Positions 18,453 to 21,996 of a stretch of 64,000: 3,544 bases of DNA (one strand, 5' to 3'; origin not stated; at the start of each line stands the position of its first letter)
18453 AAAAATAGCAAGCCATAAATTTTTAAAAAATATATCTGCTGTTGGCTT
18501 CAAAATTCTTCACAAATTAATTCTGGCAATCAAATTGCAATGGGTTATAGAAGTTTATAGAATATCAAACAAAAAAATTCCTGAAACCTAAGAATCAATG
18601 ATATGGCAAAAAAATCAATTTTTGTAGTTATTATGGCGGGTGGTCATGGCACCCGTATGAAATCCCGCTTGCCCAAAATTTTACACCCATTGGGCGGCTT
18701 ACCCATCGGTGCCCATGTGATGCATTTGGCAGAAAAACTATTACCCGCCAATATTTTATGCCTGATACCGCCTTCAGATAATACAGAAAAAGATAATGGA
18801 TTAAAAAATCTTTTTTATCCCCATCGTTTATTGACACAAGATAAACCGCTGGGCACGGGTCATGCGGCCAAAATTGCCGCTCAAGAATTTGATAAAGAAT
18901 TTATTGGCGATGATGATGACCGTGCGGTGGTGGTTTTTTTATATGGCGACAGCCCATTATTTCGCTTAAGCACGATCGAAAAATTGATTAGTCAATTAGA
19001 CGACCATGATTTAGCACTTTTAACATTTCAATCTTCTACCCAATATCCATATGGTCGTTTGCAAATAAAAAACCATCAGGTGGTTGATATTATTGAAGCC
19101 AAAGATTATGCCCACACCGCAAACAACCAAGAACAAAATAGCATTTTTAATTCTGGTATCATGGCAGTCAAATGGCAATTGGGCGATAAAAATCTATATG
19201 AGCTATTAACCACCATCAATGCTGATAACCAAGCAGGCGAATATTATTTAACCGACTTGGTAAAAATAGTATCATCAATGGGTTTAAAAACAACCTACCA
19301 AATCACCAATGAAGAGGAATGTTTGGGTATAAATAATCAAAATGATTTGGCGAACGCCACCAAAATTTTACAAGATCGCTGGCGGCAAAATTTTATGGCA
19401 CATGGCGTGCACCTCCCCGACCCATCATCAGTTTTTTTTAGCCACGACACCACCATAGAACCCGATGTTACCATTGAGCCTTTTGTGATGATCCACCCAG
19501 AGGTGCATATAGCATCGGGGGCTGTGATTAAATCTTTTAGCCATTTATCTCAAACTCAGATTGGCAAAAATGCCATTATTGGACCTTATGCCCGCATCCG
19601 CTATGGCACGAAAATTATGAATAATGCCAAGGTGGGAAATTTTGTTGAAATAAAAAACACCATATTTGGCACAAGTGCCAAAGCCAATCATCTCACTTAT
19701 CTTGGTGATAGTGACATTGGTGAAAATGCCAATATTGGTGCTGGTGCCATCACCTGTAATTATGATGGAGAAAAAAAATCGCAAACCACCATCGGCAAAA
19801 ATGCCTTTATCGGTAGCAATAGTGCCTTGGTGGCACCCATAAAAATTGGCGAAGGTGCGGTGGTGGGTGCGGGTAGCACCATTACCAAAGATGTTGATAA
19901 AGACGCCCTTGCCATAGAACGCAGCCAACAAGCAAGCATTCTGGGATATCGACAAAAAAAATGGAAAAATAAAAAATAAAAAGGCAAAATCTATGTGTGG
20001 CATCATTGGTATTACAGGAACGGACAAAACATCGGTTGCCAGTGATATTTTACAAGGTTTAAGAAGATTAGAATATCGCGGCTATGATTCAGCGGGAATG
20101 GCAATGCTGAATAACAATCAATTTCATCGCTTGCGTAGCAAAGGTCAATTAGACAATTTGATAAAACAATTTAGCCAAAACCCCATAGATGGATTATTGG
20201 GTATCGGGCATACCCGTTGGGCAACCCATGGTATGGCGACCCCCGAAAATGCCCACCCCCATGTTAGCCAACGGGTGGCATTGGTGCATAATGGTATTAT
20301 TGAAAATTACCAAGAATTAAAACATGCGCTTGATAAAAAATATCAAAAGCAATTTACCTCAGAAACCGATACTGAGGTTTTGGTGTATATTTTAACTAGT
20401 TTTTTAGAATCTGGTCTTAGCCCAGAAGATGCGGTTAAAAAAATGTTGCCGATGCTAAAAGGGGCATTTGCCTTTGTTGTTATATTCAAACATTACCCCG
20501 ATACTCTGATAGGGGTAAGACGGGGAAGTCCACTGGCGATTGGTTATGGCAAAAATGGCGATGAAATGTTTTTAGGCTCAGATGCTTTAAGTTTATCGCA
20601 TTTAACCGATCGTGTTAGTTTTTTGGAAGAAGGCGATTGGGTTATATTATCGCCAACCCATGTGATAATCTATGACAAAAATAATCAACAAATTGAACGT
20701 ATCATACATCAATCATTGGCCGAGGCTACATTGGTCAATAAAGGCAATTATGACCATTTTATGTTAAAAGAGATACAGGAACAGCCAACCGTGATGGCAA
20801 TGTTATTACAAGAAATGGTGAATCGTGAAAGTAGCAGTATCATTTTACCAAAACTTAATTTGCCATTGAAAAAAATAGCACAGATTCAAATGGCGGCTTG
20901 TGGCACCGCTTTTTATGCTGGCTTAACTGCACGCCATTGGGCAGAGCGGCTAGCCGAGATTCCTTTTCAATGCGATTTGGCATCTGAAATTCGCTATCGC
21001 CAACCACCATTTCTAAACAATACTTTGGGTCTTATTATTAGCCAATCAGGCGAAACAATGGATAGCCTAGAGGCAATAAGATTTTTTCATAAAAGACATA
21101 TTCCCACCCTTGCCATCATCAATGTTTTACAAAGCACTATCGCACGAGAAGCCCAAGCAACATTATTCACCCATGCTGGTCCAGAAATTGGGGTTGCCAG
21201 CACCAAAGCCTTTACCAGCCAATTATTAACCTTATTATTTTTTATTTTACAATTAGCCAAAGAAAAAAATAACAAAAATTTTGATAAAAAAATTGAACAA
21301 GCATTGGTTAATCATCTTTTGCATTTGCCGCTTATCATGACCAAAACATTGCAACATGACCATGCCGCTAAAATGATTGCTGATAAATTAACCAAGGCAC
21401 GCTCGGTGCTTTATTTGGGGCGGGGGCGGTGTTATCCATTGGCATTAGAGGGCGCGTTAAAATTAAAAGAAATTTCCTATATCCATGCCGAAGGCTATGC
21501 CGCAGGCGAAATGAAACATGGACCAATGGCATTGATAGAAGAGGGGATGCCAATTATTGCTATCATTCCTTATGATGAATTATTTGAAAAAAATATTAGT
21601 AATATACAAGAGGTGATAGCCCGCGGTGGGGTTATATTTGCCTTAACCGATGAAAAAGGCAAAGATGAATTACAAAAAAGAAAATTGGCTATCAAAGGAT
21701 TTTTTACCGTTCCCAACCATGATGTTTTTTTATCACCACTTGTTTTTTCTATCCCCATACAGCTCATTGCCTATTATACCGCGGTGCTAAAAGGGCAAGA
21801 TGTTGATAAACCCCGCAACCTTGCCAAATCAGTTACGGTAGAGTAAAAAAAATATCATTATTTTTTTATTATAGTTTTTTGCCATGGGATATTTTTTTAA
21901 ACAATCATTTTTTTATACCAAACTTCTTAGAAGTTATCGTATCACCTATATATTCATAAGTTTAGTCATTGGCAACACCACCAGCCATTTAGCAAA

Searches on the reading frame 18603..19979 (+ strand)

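Call 34: search_protein_families(library=pfam, proteins=[window:18603-19979:+], max_evalue=0.0001)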
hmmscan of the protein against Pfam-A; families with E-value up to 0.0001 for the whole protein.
window:18603-19979:+ (458 aa): 4 families
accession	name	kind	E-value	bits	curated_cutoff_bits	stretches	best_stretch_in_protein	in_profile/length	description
PF00132.30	Hexapep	-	2.8e-29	100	27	3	395-429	2-36/36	Bacterial transferase hexapeptide (six repeats)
PF14602.12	Hexapep_2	-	7.3e-14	51.6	27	1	395-429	2-34/34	Hexapeptide repeat of succinyl-transferase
PF12804.13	NTP_transf_3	-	7.7e-11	42.9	27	1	8-148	1-129/160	MobA-like NTP transferase domain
PF25084.1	LbH_EIF2B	-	1.5e-09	38.3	54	1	286-367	7-87/105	EIF2B subunit epsilon LbH domain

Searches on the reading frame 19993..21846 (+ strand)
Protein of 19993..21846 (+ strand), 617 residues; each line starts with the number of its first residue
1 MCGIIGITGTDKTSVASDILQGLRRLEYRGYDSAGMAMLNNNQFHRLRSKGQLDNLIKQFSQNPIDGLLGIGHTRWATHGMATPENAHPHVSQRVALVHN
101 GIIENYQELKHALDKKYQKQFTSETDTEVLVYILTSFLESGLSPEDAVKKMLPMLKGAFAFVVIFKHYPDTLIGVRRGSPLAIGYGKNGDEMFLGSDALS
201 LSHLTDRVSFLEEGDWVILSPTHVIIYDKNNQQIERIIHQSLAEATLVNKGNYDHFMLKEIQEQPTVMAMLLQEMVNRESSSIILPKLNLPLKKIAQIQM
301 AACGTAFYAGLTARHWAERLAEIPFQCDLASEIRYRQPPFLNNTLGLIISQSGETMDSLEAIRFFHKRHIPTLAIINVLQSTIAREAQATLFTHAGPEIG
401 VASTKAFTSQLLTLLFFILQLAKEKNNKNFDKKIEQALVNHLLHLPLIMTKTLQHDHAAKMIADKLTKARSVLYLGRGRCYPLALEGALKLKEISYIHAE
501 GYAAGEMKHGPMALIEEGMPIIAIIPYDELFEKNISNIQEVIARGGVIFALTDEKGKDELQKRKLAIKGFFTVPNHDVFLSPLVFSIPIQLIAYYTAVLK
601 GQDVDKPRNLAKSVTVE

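Call 34: search_protein_families(library=pfam, proteins=[window:19993-21846:+], max_evalue=0.0001)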
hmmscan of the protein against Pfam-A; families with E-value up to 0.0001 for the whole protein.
window:19993-21846:+ (617 aa): 3 families
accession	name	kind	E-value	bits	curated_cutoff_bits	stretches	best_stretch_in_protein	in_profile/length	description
PF01380.27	SIS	-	2.8e-45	153.8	25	2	465-599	1-130/131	SIS domain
PF13522.11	GATase_6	-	7.6e-18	65.2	27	1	69-174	12-106/130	Glutamine amidotransferase domain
PF13537.11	GATase_7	-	8.2e-13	48.9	25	1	81-198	7-118/123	Glutamine amidotransferase domain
